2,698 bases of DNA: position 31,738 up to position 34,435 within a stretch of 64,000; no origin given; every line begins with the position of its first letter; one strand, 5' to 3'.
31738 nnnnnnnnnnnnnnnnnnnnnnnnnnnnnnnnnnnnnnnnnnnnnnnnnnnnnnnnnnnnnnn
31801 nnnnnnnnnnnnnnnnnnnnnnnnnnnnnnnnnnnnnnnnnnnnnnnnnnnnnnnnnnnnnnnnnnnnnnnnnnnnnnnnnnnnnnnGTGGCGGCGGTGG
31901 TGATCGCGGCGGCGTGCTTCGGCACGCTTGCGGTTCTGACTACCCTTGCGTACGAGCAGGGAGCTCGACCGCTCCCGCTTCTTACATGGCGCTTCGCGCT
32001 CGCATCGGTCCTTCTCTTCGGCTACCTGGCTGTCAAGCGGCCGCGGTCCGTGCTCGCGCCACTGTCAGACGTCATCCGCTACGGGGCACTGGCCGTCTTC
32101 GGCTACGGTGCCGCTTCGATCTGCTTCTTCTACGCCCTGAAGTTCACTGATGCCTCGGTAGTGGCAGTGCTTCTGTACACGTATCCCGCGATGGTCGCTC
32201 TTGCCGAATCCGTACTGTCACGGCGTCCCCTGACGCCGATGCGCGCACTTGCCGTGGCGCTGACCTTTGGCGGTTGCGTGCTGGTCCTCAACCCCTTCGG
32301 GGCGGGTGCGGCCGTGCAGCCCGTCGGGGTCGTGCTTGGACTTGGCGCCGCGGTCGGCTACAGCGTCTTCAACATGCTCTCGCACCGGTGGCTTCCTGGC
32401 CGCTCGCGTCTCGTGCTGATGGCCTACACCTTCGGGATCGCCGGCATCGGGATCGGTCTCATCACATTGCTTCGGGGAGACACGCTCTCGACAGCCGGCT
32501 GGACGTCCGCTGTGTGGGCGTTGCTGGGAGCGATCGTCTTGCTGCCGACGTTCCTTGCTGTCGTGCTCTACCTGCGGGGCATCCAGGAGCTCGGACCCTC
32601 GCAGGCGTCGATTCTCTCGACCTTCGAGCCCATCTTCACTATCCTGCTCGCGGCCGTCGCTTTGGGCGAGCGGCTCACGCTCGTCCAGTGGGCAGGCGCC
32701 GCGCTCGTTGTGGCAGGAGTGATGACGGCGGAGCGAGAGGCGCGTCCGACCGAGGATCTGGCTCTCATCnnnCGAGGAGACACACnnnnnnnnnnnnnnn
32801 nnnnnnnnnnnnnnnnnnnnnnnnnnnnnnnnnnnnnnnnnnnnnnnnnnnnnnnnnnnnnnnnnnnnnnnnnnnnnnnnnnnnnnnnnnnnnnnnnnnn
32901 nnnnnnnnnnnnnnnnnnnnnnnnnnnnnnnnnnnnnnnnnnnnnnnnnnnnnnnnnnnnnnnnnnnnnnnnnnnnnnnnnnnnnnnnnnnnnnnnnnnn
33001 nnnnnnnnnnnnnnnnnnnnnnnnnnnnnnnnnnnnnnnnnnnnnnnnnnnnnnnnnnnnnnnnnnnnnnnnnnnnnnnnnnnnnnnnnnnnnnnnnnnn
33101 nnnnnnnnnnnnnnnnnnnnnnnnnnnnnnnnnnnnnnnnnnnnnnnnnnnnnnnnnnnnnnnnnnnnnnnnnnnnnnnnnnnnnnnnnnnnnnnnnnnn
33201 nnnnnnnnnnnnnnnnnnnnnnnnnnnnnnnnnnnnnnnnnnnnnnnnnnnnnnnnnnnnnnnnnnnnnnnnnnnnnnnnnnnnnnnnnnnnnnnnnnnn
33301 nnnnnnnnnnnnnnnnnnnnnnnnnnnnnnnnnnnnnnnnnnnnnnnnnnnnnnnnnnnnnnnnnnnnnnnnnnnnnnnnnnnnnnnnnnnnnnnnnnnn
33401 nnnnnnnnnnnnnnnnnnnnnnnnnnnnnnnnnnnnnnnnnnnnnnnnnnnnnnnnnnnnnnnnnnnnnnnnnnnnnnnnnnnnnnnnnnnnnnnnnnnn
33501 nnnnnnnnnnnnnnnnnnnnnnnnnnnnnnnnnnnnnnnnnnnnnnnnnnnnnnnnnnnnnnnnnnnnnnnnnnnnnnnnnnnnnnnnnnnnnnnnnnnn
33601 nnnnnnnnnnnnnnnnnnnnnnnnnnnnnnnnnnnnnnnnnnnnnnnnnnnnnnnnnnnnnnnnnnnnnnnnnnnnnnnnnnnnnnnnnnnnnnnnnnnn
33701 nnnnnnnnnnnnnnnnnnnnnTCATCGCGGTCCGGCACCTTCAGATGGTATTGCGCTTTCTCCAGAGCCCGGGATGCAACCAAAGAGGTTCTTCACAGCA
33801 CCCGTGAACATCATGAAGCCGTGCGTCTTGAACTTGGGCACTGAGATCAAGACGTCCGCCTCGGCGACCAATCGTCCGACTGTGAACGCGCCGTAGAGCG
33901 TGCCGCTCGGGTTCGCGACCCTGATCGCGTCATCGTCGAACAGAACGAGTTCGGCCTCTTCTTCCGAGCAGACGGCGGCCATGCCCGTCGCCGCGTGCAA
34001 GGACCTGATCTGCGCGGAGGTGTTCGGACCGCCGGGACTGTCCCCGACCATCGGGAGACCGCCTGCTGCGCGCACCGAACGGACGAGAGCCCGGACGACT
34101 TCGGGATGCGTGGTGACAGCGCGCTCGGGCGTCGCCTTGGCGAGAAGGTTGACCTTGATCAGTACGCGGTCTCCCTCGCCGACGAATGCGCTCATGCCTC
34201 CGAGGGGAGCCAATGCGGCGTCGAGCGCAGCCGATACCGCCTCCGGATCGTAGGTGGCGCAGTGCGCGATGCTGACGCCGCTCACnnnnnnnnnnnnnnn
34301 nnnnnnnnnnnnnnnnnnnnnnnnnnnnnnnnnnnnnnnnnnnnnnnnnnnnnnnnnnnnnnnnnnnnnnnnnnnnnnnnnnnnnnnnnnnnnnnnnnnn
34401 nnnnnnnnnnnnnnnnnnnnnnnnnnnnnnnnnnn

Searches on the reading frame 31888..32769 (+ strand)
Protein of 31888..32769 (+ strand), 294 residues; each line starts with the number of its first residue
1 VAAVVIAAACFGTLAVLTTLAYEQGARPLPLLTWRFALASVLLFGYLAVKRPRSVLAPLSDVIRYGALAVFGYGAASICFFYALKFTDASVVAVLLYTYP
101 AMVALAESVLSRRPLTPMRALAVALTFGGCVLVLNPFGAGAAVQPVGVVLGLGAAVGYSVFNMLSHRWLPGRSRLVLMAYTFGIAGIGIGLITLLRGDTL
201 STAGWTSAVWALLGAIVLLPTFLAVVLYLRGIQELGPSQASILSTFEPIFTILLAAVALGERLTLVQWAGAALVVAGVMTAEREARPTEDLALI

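Call 80: search_protein_families(library=pfam, proteins=[window:31888-32769:+], max_evalue=0.0001)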
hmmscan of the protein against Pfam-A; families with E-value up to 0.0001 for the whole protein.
window:31888-32769:+ (294 aa): 1 family
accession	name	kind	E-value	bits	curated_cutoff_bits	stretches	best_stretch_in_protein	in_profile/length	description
PF00892.27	EamA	-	2.6e-39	135.1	28.2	2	147-279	3-131/135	EamA-like transporter family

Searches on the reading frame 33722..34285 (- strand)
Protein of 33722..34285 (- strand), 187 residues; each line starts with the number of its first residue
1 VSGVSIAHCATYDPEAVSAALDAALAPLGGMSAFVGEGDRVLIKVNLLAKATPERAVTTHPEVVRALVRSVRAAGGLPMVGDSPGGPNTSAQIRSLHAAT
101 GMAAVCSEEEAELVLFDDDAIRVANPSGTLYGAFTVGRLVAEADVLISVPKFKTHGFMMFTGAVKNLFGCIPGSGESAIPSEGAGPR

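Call 80: search_protein_families(library=pfam, proteins=[window:33722-34285:-], max_evalue=0.0001)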
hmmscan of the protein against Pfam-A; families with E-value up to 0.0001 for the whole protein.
window:33722-34285:- (187 aa): 1 family
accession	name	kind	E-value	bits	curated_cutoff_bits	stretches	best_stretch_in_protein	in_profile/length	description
PF04015.17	DUF362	-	8.9e-39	134.1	24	1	41-179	1-135/200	Domain of unknown function (DUF362)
